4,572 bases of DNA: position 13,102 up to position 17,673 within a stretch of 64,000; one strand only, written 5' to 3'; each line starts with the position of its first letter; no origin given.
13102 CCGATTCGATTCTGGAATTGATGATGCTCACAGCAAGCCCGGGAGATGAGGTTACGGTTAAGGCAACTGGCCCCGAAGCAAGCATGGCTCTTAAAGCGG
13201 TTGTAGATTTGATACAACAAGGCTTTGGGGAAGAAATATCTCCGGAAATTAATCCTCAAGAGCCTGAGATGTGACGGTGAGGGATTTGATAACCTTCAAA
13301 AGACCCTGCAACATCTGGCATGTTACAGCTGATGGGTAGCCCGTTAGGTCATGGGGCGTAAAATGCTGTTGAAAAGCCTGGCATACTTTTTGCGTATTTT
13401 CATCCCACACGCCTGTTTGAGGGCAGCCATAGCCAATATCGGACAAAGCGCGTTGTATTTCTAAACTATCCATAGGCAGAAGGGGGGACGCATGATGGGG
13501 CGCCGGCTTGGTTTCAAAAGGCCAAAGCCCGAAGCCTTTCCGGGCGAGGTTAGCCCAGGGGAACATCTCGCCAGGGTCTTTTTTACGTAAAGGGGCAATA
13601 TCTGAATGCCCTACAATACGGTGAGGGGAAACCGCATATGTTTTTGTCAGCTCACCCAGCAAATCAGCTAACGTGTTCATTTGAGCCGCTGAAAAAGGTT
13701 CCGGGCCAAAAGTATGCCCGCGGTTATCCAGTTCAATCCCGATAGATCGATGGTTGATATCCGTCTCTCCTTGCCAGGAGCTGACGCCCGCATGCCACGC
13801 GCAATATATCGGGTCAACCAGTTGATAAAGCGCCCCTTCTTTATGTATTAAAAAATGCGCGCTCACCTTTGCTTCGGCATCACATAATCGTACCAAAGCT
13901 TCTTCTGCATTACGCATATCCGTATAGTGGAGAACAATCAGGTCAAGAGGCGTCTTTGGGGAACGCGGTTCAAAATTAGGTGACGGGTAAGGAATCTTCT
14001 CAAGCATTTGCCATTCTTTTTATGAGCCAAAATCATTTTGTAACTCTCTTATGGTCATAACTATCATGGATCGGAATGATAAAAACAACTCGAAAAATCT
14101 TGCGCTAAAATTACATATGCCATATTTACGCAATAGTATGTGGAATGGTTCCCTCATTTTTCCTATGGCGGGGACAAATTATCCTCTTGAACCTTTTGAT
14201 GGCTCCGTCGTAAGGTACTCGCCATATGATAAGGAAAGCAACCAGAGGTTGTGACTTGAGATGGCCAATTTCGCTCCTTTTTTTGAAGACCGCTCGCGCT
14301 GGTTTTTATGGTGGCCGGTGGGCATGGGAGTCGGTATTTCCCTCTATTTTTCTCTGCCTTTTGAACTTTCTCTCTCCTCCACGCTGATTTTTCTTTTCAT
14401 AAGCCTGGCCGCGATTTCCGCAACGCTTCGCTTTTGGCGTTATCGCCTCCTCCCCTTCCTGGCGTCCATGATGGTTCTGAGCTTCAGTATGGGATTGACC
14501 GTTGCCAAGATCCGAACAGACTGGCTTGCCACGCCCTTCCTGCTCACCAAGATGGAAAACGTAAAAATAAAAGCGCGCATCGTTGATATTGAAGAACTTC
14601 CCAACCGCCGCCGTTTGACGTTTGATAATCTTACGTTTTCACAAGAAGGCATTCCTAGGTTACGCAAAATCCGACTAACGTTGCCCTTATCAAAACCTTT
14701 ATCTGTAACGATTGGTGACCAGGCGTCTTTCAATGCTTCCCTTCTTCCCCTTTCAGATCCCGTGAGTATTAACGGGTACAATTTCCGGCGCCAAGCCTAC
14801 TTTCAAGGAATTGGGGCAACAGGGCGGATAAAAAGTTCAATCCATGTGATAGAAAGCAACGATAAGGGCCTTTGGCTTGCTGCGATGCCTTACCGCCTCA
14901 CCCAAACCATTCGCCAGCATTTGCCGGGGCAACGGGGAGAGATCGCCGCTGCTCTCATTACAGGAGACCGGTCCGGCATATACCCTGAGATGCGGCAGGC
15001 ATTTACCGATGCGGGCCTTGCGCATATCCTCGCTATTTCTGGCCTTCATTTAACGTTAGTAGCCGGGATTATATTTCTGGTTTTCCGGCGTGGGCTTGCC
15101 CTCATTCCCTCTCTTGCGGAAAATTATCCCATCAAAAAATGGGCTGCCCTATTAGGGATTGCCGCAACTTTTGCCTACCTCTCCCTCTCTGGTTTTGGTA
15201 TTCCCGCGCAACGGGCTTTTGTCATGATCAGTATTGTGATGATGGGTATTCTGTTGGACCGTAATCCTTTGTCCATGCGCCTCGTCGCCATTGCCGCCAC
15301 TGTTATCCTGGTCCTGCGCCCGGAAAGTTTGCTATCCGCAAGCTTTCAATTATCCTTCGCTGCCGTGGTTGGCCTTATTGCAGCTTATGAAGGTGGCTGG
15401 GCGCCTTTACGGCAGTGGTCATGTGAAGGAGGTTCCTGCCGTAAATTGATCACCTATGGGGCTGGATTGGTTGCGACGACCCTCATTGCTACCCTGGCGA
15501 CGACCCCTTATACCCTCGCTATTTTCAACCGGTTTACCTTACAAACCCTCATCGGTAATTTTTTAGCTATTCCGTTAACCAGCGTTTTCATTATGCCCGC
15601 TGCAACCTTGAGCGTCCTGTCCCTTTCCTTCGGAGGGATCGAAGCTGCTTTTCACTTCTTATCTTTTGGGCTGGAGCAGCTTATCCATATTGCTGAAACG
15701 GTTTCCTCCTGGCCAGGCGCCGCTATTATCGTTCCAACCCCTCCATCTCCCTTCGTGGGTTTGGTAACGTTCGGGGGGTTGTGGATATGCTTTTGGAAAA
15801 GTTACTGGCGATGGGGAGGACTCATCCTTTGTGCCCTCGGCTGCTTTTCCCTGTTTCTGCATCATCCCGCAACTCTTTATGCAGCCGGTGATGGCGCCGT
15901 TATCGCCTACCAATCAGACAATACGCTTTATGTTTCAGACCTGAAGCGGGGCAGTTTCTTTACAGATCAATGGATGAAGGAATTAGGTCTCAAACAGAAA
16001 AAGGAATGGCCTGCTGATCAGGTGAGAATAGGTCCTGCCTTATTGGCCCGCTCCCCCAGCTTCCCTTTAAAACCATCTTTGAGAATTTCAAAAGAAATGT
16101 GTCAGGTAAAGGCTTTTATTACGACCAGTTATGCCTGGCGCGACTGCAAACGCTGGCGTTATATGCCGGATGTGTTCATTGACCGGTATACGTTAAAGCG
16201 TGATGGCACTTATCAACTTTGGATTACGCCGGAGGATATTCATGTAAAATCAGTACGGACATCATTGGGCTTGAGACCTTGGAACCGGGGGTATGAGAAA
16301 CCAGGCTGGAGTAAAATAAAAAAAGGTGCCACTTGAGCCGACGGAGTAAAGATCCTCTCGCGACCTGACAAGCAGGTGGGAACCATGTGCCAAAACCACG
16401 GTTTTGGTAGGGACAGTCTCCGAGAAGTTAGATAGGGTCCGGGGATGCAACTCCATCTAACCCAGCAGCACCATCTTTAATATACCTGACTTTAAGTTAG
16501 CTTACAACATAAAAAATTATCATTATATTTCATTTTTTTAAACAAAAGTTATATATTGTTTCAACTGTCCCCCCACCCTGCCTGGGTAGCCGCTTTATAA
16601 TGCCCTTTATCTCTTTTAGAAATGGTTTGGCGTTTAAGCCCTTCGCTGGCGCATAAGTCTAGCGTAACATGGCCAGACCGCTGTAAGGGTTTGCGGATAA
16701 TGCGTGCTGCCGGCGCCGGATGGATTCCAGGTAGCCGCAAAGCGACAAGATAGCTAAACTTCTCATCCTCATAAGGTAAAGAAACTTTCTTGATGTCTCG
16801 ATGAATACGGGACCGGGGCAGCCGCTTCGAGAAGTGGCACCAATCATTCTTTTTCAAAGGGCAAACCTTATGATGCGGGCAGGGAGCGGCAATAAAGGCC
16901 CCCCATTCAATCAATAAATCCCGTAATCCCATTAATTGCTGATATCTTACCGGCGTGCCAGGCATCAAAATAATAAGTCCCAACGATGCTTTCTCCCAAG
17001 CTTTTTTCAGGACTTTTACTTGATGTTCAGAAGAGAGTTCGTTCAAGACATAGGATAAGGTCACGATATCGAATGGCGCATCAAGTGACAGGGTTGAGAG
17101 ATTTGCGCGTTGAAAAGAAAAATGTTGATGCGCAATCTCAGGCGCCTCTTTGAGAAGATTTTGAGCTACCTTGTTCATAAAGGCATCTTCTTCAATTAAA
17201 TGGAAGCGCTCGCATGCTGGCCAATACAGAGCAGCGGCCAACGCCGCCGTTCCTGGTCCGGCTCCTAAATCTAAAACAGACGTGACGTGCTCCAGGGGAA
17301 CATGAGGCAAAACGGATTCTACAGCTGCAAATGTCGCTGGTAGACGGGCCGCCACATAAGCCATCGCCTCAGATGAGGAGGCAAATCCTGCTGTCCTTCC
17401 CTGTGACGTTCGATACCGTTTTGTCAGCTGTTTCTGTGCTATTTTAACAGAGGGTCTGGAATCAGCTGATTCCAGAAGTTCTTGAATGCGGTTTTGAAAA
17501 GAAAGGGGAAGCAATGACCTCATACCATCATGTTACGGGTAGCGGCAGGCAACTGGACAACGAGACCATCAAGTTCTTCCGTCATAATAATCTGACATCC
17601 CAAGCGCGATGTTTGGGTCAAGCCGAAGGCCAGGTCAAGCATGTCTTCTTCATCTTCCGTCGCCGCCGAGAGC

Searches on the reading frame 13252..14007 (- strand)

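Call 17: search_protein_families(library=pfam, proteins=[window:13252-14007:-], max_evalue=0.01)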
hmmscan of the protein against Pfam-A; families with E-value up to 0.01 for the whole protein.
window:13252-14007:- (252 aa): 2 families
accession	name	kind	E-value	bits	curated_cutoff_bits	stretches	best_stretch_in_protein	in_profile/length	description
PF01510.30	Amidase_2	-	1.3e-32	113.3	26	1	19-147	3-131/131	N-acetylmuramoyl-L-alanine amidase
PF01471.23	PG_binding_1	-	1.8e-05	25.2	23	1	183-233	7-57/57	Putative peptidoglycan binding domain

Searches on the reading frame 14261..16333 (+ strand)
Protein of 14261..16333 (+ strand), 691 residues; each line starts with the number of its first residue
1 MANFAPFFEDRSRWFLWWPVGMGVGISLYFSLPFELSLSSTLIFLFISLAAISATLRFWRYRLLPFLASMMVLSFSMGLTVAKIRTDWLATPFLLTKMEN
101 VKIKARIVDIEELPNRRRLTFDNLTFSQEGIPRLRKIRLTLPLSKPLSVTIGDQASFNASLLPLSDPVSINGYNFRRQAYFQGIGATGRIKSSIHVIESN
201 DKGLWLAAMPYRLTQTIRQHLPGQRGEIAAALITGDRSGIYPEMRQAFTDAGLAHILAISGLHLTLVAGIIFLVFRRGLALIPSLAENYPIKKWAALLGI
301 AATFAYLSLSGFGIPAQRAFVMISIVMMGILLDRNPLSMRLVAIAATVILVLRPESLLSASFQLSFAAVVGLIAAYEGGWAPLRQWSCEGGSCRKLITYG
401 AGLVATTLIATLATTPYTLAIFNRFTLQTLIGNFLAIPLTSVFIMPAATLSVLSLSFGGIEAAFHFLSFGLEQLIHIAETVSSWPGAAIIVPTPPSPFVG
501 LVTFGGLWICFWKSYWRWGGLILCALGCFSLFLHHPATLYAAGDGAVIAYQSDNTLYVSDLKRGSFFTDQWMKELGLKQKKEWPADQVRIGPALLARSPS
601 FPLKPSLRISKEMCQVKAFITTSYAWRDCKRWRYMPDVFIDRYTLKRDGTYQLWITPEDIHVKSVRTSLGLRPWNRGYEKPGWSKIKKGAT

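Call 17: search_protein_families(library=pfam, proteins=[window:14261-16333:+], max_evalue=0.01)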
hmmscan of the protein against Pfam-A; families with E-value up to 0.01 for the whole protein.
window:14261-16333:+ (691 aa): 2 families
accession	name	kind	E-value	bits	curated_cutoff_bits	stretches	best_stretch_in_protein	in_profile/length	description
PF03772.21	Competence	-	1.9e-62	211.5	23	1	232-514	1-268/270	Competence protein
PF13567.11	DUF4131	-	9.3e-13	48.6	31.6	1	37-195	2-164/165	Domain of unknown function (DUF4131)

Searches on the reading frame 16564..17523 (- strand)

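Call 17: search_protein_families(library=pfam, proteins=[window:16564-17523:-], max_evalue=0.01)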
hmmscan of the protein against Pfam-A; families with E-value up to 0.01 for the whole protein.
window:16564-17523:- (320 aa): 8 families
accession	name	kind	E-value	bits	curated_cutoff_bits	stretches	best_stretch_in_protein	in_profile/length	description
PF09243.16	Rsm22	-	1.6e-69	234.9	23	1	51-319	2-272/275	Mitochondrial small ribosomal subunit Rsm22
PF13649.12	Methyltransf_25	-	4.3e-08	34.2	27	1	83-176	1-90/97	Methyltransferase domain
PF13847.12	Methyltransf_31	-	3.1e-06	27.4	27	1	81-176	5-98/145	Methyltransferase domain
PF08242.18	Methyltransf_12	-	0.0001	23.4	30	1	84-176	1-89/98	Methyltransferase domain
PF08241.18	Methyltransf_11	-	0.00011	23.2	21.2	1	84-174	1-82/95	Methyltransferase domain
PF00891.24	Methyltransf_2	-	0.00017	21.4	22.3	1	56-176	39-153/210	O-methyltransferase domain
PF13489.12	Methyltransf_23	-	0.0039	17.4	27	1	77-164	20-95/164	Methyltransferase domain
PF19093.5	DUF5781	-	0.0042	17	25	1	49-142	133-221/243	Family of unknown function (DUF5781)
